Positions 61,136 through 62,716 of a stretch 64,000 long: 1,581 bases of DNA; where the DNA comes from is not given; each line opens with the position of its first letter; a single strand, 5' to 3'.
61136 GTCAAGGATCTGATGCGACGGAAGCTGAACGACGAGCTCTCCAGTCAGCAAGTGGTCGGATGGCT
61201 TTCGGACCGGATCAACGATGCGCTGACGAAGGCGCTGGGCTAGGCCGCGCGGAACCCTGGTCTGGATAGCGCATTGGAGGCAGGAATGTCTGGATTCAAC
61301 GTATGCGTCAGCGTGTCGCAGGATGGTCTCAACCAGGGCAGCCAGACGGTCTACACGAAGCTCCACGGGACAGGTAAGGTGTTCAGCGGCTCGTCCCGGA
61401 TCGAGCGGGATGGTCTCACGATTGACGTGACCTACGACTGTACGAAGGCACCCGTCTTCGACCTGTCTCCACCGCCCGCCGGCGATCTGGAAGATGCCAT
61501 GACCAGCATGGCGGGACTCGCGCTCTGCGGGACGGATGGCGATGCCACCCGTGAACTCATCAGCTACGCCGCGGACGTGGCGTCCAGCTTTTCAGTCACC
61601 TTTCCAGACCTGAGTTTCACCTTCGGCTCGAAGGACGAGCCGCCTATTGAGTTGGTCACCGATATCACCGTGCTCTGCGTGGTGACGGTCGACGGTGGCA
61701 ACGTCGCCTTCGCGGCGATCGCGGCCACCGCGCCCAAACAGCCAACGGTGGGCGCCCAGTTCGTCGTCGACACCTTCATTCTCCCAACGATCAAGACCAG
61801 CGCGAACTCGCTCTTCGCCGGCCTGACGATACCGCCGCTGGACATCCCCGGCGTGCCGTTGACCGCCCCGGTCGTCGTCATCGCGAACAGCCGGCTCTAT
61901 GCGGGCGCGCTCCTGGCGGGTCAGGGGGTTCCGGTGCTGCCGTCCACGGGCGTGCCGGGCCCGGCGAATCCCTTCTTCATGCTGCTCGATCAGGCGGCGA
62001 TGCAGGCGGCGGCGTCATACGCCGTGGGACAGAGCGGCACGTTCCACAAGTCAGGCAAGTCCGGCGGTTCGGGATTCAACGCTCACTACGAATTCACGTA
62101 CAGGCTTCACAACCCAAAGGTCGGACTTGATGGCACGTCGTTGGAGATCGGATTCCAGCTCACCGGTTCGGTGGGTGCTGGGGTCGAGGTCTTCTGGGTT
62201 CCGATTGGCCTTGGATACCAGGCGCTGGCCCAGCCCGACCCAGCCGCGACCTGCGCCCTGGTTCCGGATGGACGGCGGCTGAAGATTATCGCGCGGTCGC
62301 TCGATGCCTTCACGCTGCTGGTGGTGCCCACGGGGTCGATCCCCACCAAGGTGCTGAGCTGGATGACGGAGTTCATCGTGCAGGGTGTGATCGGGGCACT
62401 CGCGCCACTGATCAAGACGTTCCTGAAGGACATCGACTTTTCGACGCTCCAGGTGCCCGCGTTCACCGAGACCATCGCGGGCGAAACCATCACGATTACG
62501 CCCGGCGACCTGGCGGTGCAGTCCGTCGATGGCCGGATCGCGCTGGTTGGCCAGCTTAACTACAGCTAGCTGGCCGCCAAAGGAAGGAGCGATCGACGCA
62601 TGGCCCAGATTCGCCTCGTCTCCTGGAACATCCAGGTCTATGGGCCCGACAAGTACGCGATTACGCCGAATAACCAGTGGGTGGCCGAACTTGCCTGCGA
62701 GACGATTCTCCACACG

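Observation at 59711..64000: Tight operon of two putative BPI/TULIP-fold lipid-binding proteins, an EEP-fold hydrolase and a further unknown gene: candidate novel membrane-lipid-targeting system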

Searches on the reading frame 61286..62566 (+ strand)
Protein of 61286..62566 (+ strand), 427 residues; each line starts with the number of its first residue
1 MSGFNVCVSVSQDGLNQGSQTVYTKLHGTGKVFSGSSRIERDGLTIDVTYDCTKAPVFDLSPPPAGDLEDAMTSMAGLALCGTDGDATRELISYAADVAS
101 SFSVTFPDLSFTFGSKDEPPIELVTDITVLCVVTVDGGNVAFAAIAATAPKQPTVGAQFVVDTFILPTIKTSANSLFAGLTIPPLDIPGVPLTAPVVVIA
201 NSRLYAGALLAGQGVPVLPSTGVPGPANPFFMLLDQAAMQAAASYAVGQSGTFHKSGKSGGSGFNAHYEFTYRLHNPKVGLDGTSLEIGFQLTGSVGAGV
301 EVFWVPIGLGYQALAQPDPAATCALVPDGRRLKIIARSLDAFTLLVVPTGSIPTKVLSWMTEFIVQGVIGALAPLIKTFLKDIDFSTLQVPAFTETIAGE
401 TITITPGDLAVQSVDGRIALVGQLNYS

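Call 9: search_protein_families(library=pfam, proteins=[window:61286-62566:+], max_evalue=1)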
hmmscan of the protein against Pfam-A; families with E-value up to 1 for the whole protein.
window:61286-62566:+ (427 aa): 0 families

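Call 10: search_protein_families(library=ncbifam, proteins=[window:61286-62566:+], max_evalue=1)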
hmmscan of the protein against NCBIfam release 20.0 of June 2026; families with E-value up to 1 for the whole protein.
window:61286-62566:+ (427 aa): 0 families

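Call 11: search_protein_families(library=padloc, proteins=[window:61286-62566:+], max_evalue=1)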
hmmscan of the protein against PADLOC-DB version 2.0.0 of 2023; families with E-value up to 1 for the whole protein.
window:61286-62566:+ (427 aa): 0 families

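Call 12: search_solved_structures(query=window:61286-62566:+, max_evalue=10, show_alignments=2)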
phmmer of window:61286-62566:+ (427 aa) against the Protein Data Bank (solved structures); distinct sequences matched with E-value up to 10: 0.

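Call 18: find_homologous_proteins(query=window:61286-62566:+, max_evalue=0.001)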
Query window:61286-62566:+ (427 aa): 7 proteins with E <= 0.001 among 8000 candidates.
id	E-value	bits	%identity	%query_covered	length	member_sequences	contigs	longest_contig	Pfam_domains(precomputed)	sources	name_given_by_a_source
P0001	1.8e-276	935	100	100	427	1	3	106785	-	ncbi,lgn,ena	-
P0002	1.6e-145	503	56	100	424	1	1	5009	-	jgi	jgi:hypothetical protein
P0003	4.6e-145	502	57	99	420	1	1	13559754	-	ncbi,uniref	ncbi:hypothetical protein [Sorangium sp. So ce394]|uniref:hypothetical protein n=1 Tax=Sorangium sp.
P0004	1.5e-143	497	56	99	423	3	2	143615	-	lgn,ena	-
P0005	7.1e-137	475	54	100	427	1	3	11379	-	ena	-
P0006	2.5e-136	473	53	100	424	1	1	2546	-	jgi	jgi:hypothetical protein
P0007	1.1e-82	296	92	36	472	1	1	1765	PF02896.25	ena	-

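Call 23: find_encoding_contigs(protein=P0003, flank=10000, max_places=3)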
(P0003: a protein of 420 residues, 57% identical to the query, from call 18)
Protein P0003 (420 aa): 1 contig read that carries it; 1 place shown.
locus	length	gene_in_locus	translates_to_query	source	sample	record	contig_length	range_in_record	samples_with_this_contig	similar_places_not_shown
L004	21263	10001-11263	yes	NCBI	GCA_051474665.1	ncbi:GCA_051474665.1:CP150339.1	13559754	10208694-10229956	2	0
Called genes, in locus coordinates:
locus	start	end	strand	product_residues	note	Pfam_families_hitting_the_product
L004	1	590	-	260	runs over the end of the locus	-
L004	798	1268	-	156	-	-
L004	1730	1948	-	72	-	-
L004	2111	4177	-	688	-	-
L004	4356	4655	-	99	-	-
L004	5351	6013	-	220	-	-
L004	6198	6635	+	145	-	PF00132:Hexapep, PF14602:Hexapep_2 (weak)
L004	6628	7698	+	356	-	PF13439:Glyco_transf_4, PF13579:Glyco_trans_4_4, PF20706:GT4-conflict, PF00534:Glycos_transf_1, PF13692:Glyco_trans_1_4, PF13524:Glyco_trans_1_2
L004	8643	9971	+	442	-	-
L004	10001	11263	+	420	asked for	-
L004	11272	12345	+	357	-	-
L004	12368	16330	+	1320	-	-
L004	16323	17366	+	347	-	PF00348:polyprenyl_synt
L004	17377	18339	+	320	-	-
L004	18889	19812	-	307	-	PF13793:Pribosyltran_N, PF00156:Pribosyltran, PF14572:Pribosyl_synth (weak)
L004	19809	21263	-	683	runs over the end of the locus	-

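Call 24: find_encoding_contigs(protein=P0004, flank=10000, max_places=3)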
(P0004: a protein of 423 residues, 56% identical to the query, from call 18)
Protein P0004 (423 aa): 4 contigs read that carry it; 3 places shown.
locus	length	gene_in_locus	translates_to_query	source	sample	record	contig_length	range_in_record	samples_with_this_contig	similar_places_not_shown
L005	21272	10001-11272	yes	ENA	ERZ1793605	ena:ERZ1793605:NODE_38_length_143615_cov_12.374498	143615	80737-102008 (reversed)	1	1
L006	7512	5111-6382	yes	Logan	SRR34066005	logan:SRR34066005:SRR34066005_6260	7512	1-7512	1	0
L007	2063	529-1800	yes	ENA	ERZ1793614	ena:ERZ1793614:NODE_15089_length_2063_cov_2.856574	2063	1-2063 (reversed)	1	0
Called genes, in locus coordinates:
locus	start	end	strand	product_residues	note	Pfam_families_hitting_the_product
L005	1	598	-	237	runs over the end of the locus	PF13442:Cytochrome_CBB3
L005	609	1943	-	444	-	PF07732:Cu-oxidase_3, PF07731:Cu-oxidase_2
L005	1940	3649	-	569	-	PF02321:OEP (weak)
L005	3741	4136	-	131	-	-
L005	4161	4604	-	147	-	PF00376:MerR, PF13411:MerR_1, PF09278:MerR-DNA-bind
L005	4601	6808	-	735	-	PF00403:HMA, PF00122:E1-E2_ATPase, PF00702:Hydrolase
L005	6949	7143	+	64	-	PF00403:HMA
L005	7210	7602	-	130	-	-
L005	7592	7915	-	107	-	PF00403:HMA (weak)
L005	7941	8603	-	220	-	-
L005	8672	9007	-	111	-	-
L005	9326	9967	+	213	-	-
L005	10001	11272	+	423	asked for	-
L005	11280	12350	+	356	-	-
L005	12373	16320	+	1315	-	-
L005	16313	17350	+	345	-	PF00348:polyprenyl_synt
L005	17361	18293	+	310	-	-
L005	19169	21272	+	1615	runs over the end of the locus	-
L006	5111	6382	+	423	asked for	-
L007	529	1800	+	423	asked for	-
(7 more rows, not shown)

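Call 25: predict_structure(alignment_id=A1)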
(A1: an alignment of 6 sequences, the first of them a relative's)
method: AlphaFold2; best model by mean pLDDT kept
length: 427 residues; sequences in the alignment: 6
mean_pLDDT: 54.9   pTM: 0.54
mean pLDDT of the five models: 54.9, 54.3, 52.3, 47.6, 46.2
residues with pLDDT >= 90: 0; 70-90: 86; 50-70: 159; < 50: 182
segments of 3 or more residues with pLDDT < 50: 30-32, 40-42, 79-83, 236-355, 364-392, 409-421
pLDDT, mean of each block of 10 residues (from residue 1): 58 76 58 55 54 77 76 62 54 61 80 63 77 70 81 71 72 65 57 68 72 61 55 50 41 32 27 42 44 33 35 36 37 39 38 49 47 46 40 52 56 40 54
secondary structure, 60 per line:
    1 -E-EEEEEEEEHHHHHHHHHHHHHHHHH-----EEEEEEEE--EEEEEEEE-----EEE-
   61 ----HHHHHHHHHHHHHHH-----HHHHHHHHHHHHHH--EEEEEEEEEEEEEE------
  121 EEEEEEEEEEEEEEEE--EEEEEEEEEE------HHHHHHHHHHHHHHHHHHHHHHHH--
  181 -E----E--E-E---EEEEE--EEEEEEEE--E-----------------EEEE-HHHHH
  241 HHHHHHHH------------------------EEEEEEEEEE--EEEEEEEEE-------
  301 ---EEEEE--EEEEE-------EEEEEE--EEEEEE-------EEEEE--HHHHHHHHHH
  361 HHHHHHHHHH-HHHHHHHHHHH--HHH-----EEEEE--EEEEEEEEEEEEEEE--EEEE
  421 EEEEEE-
elements in order: E4-11 H12-28 E34-41 E44-51 E57-59 H65-79 H85-98 E101-114 E121-136 E139-148 H155-178 E196-200 E203-210 E231-234 H236-248 E273-282 E285-293 E304-308 E311-315 E323-328 E331-336 E344-348 H351-370 H372-382 E393-397 E400-414 E417-426

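Call 27: search_protein_representatives(alignment_id=A1)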
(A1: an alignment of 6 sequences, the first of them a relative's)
Query: 6 sequences, 427 profile positions. Proteins with E-value up to 0.001 (for the whole library): 233; up to 1e-10: 155; up to 1e-30: 61. The best 150 are listed.
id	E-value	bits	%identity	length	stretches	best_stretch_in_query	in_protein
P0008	9.7e-144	495.8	-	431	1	1-425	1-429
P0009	2.2e-118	412.2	-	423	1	4-426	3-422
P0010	2.1e-94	333.3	-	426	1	1-425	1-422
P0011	6.5e-91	321.8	-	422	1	1-427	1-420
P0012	5.0e-79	282.6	-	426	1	1-425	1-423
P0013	1.4e-75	271.3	-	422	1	1-424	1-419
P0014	5.3e-73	262.8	-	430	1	1-426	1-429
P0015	1.0e-72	261.8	-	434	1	1-423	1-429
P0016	2.8e-72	260.4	-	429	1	3-424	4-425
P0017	7.9e-67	242.4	-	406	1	17-426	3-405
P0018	1.0e-66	242.1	-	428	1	1-424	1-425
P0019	3.4e-66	240.3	-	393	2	109-425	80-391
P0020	1.2e-64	235.3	-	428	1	5-425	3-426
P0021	8.9e-63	229.1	-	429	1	2-425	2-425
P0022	2.0e-62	227.9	-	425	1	4-426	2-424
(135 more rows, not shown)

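Call 28: fold_search(model_id=the predicted structure, library=pdb)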
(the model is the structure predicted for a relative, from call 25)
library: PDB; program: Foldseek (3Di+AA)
matches with E <= 10: 633; with E <= 0.001: 1
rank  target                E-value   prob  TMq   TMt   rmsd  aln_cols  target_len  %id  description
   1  2obd_A                2.9e-06  0.99  0.21  0.20  23.5       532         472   10  Crystal Structure of Cholesteryl Ester Transfer Protein (released 2007-01-23)
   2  4m4d_A                1.6e-03  0.66  0.23  0.22  26.2       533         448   10  Crystal structure of lipopolysaccharide binding protein (released 2013-10-30)
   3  3l6i_B                3.0e-02  0.87  0.21  0.42   7.7       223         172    9  Crystal structure of the uncharacterized lipoprotein yceb from e. coli at the resolution 2.0a. northeast structural ge (released 2010-01-26)
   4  6ekv                  3.7e-02  0.41  0.25  0.17  15.8       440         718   10  Structure of OrfX2 from Clostridium botulinum A2 (released 2017-10-25)
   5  8u2f_A                1.1e-01  0.35  0.14  0.33  12.2       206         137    8  Vibrio parahaemolyticus ToxS periplasmic domain (released 2024-09-11)
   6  8t7w                  1.1e-01  0.11  0.08  0.11  12.8       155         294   12  Crystal structure of Oxygen-dependent coproporphyrinogen-III oxidase (hemF) from Klebsiella aerogenes (released 2023-06-28)
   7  2ypv_H                1.8e-01  0.02  0.07  0.11  22.9       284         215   12  Crystal structure of the Meningococcal vaccine antigen factor H binding protein in complex with a bactericidal antibod (released 2013-02-20)
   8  6rie_A                2.1e-01  0.03  0.06  0.03  18.1       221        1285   10  Structure of Vaccinia Virus DNA-dependent RNA polymerase co-transcriptional capping complex (released 2019-12-18)
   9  7dcx_B                2.1e-01  0.02  0.07  0.11  22.1       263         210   11  S-3C1-F3a structure, two RBDs are up and one RBD is down, each RBD binds with a 3C1 fab. (released 2020-12-02)
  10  8awl_H                2.5e-01  0.02  0.07  0.11  23.9       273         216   10  Fab RVFV-268 (released 2023-09-06)
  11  3ijy_D                2.8e-01  0.03  0.08  0.12  24.1       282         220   11  Structure of S67-27 in Complex with Kdo(2.8)Kdo (released 2009-10-06)
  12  4hkb_A                3.3e-01  0.03  0.08  0.13  25.3       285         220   12  CH67 Fab (unbound) from the CH65-67 Lineage (released 2012-11-21)
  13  3mj9_H                3.3e-01  0.02  0.08  0.12  23.9       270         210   10  Crystal structure of JAML in complex with the stimulatory antibody HL4E10 (released 2011-02-23)
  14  6o25_I                3.3e-01  0.02  0.07  0.10  23.7       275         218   10  Crystal structure of 3945 Fab in complex with circumsporozoite protein NANP3 and anti-Kappa VHH domain (released 2020-07-01)
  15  1izn_A                3.5e-01  0.10  0.09  0.12  14.2       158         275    9  Crystal Structure of Actin Filament Capping Protein CapZ (released 2003-04-08)
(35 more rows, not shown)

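Call 33: search_solved_structures(query=A2, max_evalue=10, show_alignments=3)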
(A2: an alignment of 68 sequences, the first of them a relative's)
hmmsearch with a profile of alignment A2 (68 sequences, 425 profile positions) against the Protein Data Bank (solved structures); distinct sequences matched with E-value up to 10: 3.
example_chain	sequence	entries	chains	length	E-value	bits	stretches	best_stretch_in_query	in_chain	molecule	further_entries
2p0s_A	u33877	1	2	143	0.041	15.9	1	364-421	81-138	ABC transporter, permease protein, putative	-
1pk8_A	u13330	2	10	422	0.47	12.4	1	201-277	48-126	rat synapsin I | Synapsin I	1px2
2k60_A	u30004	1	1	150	0.96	11.4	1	150-199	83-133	PROTEIN (Stromal interaction molecule 1)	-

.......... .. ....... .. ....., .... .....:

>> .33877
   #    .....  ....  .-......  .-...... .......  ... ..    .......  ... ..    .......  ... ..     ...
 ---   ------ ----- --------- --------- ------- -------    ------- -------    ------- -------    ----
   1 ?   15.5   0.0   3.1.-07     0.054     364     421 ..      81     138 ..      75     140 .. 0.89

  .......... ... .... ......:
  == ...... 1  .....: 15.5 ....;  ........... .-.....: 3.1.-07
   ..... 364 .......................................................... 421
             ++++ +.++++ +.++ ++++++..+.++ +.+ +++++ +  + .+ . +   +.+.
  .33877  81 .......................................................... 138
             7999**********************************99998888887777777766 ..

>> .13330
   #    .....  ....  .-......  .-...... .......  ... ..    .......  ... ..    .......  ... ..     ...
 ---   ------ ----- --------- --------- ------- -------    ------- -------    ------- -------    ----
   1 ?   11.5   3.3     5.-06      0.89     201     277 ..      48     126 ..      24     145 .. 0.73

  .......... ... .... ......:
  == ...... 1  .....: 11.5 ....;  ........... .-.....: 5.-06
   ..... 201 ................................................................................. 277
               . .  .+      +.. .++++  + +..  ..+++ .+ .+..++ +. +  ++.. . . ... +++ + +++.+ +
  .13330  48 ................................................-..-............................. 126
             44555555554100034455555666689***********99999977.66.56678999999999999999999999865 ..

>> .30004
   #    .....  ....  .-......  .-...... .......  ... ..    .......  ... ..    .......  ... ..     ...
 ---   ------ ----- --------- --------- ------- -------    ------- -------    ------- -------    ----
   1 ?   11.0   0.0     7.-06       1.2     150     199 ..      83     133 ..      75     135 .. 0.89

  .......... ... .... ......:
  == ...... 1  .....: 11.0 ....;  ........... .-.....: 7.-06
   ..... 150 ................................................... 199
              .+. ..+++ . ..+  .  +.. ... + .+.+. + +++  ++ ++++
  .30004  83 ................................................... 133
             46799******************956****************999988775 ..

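Call 34: search_protein_families(library=pfam, alignment_id=A2, max_evalue=0.1)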
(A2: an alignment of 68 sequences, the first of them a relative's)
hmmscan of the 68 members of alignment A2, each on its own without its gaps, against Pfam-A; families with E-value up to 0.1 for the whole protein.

A. member 1, P0001 (427 aa): 0 families

B. families by the number of members that match (of 68 scanned): 9 families
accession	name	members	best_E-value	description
PF02886.23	LBP_BPI_CETP_C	3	0.0027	LBP / BPI / CETP family, C-terminal domain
PF22764.1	E217_Gp32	1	0.0064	Tail fiber protein gp32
PF14238.11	DUF4340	1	0.026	Domain of unknown function (DUF4340)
PF24417.1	DUF7549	1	0.053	Family of unknown function (DUF7549)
PF06030.18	WxLIP_PGBD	1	0.065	WxL Interacting Protein, peptidoglycan binding domain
PF20949.2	Flu_PB2_3rd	1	0.066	Influenza RNA polymerase PB2 middle domain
PF18138.6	bacHORMA_1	1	0.082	Bacterial HORMA domain family 1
PF13604.12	AAA_30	1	0.089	AAA domain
PF19226.5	DisA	1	0.094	DisA glycoprotein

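Call 38: find_related_loci(query=A1, collection=genome_contigs, flank=10000)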
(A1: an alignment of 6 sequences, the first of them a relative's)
Query A1 (427 aa) in genome_contigs; peptide patterns used: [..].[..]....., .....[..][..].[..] (x = any residue, [..] = any of these).
36 stretches matched a pattern; 2 encode a relative of the query (tblastn E <= 1e-3); 2 distinct loci.
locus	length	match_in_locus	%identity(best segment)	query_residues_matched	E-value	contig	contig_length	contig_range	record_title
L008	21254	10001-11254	35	1-427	8e-63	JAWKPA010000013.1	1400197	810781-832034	MAG: Chloroflexota bacterium isolate BC3.16 BC3.16.fa-13, whole genome shotgun sequence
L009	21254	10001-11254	33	1-427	4e-62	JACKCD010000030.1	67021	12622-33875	MAG: Ardenticatenaceae bacterium isolate HK-STAS-CHLO-38 HK-STAS-CHLO-38_30, whole genome shotgun sequence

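Call 39: find_encoding_contigs(protein=P0010, flank=10000, max_places=2)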
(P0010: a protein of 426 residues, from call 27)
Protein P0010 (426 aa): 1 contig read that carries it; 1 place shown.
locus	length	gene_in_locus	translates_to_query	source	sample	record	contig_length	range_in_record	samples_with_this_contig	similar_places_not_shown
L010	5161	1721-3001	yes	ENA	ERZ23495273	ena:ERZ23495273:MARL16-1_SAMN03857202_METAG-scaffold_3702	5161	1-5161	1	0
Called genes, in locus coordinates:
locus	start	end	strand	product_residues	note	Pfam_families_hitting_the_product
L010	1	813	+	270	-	?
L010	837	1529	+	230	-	-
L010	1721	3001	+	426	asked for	-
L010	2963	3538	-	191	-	-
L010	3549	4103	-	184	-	PF11655:DUF2589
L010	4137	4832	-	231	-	PF11655:DUF2589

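Call 43: search_protein_families(library=pfam, proteins=[L008:17910-18782:+, L008:11442-12911:+, L008:14078-14749:+, L008:14818-15522:+, L008:15535-16491:+, L008:16606-17904:+, L004:11272-12342:+, L005:11280-12347:+], max_evalue=1)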
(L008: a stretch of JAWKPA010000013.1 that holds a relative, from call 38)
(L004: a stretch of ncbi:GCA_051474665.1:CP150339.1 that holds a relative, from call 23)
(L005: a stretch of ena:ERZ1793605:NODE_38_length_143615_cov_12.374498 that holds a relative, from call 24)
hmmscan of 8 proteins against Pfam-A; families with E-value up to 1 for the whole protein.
L008:17910-18782:+ (291 aa): 1 family
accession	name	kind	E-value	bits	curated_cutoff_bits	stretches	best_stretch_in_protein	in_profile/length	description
PF03372.29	Exo_endo_phos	-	3.4e-05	24.2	24.5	1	7-282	1-225/225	Endonuclease/Exonuclease/phosphatase family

L008:11442-12911:+ (490 aa): 2 families
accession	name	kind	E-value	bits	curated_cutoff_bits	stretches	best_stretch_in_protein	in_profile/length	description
PF01436.27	NHL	-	0.018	15.5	20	1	44-60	6-22/28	NHL repeat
PF06585.17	JHBP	-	0.027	14.1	29.2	1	64-117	67-122/239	Haemolymph juvenile hormone binding protein (JHBP)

L008:14078-14749:+ (224 aa): 1 family
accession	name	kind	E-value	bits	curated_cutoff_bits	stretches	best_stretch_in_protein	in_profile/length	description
PF10722.14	YbjN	-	0.11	13.1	22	1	111-150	78-117/126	Putative bacterial sensory transduction regulator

L008:14818-15522:+ (235 aa): 2 families
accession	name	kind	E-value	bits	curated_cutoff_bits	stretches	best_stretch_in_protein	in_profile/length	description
PF03748.19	FliL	-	0.012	16.6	24.6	1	154-210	23-80/103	Flagellar basal body-associated protein FliL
PF02372.20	IL15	-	0.049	14.2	28.5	1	172-225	72-123/128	Interleukin 15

L008:15535-16491:+ (319 aa): 1 family
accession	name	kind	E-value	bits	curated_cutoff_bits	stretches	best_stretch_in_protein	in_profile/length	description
PF15971.10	Mannosyl_trans4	-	0.16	12.3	33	1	86-150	71-130/163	DolP-mannose mannosyltransferase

L008:16606-17904:+ (433 aa): 0 families

L004:11272-12342:+ (357 aa): 0 families

L005:11280-12347:+ (356 aa): 1 family
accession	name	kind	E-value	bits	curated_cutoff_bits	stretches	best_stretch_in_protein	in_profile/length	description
PF07002.22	Copine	-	0.13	12.2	27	1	9-67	78-133/218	Copine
